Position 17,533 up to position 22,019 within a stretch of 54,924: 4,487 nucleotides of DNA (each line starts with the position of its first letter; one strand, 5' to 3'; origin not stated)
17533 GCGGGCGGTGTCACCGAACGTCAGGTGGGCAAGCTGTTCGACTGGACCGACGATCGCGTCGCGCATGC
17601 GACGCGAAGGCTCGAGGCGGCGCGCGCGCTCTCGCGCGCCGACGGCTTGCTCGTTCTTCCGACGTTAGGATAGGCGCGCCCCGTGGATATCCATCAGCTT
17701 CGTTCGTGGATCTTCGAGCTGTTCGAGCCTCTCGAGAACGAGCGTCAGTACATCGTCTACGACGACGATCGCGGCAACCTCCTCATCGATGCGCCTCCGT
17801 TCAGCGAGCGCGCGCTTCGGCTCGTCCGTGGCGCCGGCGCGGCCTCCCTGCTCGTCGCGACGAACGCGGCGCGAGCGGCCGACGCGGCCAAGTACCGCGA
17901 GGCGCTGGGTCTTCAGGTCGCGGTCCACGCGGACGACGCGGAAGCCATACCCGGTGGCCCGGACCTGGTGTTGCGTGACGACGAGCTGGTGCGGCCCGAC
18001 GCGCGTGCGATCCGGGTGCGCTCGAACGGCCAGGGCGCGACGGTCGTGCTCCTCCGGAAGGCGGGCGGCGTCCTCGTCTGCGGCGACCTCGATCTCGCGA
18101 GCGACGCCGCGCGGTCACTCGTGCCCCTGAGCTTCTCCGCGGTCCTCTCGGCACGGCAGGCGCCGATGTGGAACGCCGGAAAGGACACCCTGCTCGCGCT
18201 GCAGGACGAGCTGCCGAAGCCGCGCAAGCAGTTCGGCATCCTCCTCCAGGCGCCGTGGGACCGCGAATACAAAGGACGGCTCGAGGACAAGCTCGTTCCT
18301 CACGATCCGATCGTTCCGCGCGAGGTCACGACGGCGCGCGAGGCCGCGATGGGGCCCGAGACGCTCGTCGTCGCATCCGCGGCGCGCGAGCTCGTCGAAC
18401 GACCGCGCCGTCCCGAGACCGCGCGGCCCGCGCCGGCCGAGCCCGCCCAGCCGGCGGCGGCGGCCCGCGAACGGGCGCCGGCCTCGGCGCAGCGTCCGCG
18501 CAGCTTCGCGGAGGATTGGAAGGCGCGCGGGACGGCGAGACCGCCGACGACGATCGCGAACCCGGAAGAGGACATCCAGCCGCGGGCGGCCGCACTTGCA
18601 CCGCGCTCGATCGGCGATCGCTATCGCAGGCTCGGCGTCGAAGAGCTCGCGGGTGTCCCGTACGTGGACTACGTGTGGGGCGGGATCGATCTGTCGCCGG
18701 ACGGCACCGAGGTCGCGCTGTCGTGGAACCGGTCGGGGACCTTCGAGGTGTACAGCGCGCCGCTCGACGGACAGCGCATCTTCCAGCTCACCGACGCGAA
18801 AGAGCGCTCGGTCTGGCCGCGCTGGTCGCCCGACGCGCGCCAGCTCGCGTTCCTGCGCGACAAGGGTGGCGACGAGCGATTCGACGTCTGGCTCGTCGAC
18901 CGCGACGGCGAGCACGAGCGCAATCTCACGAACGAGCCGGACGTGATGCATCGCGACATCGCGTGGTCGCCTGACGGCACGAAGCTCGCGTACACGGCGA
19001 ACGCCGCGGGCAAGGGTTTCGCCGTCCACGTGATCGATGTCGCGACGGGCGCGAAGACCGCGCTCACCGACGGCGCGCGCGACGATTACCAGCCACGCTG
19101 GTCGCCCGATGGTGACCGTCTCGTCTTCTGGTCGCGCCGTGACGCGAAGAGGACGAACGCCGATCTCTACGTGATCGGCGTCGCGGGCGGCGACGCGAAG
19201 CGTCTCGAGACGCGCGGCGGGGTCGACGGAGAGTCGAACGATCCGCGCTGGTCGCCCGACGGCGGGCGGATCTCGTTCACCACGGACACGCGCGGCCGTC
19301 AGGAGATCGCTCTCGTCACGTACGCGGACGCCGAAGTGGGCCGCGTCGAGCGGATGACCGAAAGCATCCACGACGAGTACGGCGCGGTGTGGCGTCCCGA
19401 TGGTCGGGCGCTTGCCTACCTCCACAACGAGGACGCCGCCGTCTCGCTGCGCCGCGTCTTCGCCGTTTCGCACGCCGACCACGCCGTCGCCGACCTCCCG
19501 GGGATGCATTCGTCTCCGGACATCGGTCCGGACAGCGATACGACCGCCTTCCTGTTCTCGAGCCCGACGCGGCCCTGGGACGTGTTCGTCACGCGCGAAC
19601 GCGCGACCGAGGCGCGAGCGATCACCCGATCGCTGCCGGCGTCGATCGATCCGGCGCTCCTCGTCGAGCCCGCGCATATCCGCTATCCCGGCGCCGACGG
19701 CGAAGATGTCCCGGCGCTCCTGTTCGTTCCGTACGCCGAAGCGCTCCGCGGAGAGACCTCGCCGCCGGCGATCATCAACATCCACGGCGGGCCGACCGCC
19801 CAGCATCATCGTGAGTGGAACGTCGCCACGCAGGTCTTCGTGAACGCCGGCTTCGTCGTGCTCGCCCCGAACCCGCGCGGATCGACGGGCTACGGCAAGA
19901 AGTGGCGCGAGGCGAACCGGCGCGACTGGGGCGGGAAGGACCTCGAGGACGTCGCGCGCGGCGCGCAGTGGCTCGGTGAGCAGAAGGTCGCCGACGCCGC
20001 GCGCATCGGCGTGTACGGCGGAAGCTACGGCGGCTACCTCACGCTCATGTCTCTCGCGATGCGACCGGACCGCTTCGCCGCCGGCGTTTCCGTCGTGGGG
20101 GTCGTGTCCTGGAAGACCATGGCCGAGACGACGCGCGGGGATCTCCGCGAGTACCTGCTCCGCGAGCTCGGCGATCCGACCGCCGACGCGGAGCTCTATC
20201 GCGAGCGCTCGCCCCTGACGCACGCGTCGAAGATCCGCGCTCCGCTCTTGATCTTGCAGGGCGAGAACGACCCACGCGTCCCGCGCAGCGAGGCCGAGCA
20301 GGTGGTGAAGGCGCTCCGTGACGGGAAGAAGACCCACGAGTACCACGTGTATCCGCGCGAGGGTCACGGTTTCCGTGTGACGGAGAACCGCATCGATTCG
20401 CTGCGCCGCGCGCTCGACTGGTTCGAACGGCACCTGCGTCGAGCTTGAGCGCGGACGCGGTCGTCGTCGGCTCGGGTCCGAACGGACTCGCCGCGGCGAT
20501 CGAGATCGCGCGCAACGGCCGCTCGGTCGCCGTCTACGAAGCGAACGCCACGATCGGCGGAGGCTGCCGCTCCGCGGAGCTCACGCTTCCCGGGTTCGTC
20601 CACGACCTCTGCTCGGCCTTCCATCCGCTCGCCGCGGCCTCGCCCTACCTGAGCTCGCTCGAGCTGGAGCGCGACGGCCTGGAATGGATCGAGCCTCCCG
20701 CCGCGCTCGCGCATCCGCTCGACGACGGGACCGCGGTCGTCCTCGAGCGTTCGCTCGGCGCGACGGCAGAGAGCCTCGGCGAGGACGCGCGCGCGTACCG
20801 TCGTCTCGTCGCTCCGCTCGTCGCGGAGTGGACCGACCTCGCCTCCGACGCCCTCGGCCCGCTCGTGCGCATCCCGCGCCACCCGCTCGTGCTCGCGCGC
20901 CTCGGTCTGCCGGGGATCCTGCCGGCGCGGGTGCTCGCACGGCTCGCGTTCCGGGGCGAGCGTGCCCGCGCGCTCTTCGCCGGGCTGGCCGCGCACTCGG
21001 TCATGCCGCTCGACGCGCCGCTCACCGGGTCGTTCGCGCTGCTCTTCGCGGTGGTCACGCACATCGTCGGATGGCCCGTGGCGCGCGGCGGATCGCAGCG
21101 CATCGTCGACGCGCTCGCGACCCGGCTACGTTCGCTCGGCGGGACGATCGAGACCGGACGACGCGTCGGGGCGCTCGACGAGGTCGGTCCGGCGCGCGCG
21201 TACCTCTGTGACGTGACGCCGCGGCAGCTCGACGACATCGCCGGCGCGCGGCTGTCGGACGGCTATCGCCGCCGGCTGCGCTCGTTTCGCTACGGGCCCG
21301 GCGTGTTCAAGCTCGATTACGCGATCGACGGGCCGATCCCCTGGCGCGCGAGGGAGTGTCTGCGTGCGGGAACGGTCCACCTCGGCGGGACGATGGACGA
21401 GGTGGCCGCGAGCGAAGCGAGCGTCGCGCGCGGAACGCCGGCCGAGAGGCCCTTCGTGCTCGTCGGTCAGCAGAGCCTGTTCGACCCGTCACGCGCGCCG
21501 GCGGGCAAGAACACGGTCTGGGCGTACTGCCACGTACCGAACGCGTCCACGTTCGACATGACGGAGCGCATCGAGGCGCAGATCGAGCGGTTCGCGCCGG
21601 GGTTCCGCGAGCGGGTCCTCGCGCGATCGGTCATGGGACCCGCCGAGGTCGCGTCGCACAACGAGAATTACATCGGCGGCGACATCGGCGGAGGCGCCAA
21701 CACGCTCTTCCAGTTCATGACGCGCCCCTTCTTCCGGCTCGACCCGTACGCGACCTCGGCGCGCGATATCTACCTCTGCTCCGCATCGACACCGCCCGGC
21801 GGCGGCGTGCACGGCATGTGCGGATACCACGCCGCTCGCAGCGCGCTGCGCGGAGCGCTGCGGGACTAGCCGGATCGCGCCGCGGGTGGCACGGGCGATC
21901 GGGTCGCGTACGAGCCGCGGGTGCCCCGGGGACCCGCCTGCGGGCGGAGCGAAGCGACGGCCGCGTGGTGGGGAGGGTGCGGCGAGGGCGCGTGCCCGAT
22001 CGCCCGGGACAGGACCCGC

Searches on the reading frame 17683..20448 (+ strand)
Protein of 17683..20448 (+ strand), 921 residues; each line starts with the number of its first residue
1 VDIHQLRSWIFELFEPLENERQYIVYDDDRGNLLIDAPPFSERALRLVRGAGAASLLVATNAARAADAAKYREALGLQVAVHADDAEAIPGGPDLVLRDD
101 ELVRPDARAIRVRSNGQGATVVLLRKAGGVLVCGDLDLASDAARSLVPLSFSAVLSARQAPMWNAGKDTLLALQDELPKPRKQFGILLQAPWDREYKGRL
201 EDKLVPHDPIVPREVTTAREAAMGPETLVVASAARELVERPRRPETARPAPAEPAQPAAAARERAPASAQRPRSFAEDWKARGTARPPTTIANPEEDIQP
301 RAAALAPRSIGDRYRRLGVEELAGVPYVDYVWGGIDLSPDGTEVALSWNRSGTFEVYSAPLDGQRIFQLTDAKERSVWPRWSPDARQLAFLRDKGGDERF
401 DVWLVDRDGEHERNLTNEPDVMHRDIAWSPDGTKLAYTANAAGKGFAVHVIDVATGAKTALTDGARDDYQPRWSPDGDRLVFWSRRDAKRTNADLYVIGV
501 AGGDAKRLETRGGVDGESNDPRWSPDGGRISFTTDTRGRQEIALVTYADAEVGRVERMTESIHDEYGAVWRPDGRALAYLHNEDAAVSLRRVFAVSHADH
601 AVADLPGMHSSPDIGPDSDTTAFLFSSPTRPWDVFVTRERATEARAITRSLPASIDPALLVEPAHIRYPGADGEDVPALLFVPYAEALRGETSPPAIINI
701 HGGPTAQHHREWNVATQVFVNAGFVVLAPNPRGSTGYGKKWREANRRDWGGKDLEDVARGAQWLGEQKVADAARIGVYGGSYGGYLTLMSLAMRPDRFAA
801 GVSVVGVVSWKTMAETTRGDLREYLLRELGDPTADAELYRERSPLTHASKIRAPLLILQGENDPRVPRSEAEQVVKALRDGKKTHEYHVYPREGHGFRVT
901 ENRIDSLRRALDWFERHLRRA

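Call 76: search_protein_families(library=pfam, proteins=[window:17683-20448:+], max_evalue=0.00001)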
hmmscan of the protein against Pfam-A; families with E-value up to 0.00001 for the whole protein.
window:17683-20448:+ (921 aa): 10 families
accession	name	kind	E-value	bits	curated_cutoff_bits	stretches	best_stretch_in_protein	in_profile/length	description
PF00326.27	Peptidase_S9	-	1.3e-59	201.7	22.6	1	716-919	7-211/213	Prolyl oligopeptidase family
PF07676.18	PD40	-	4.7e-28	96.9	20.9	1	461-497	4-38/38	WD40-like Beta Propeller Repeat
PF01738.24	DLH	-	5.2e-13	49.5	21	1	716-911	34-210/217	Dienelactone hydrolase family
PF02129.25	Peptidase_S15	-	5.4e-13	49.7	23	1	666-812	9-134/262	X-Pro dipeptidyl-peptidase (S15 family)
PF00930.27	DPPIV_N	-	1.9e-12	47.1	22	0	339-438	2-118/354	Dipeptidyl peptidase IV (DPP IV) N-terminal region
PF20434.5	BD-FAE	-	1.7e-10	41.3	26.8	1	691-878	10-215/215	BD-FAE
PF00561.26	Abhydrolase_1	-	2.8e-10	40.7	25.8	1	695-829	1-124/245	alpha/beta hydrolase fold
PF25174.1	Beta-prop_THOC3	-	7.3e-08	32.2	305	1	380-588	9-196/272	THOC3 beta-propeller domain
PF07859.19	Abhydrolase_3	-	3.6e-07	30.6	25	1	754-897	49-208/210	alpha/beta hydrolase fold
PF12146.15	Hydrolase_4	-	2.7e-06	27.3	27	0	846-895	185-232/239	Serine aminopeptidase, S33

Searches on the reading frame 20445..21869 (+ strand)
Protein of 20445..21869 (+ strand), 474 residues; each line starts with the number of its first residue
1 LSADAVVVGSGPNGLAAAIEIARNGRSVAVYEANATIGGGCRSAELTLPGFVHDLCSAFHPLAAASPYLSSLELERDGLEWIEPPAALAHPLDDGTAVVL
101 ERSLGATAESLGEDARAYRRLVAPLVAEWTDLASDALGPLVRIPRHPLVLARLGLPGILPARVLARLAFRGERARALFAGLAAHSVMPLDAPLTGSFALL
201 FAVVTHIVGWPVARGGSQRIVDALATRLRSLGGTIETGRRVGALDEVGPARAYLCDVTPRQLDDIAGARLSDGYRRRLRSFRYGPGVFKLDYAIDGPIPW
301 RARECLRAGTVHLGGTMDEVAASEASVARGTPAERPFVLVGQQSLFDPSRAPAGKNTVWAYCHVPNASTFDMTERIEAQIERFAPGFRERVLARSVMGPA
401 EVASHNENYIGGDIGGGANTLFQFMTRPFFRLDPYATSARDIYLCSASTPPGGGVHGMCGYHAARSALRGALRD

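Call 76: search_protein_families(library=pfam, proteins=[window:20445-21869:+], max_evalue=0.00001)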
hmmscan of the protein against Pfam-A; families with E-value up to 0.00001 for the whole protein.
window:20445-21869:+ (474 aa): 6 families
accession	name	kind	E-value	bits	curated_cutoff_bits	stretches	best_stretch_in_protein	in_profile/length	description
PF13450.12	NAD_binding_8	-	2.4e-11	44.1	21.9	1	7-59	1-51/68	NAD(P)-binding Rossmann-like domain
PF01593.30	Amino_oxidase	-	5.3e-08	33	19.8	1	14-246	3-230/443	Flavin containing amine oxidoreductase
PF01266.30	DAO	-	1.1e-07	32.2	27.9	1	4-248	1-179/353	FAD dependent oxidoreductase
PF12831.13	FAD_oxidored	-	4e-07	30.1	27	1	4-41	1-38/416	FAD dependent oxidoreductase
PF01946.23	Thi4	-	4.3e-06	26.6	26.2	1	2-41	17-57/235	Thi4 family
PF03486.20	HI0933_like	-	8.2e-06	25.9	50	0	4-38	2-36/244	HI0933-like protein Rossmann domain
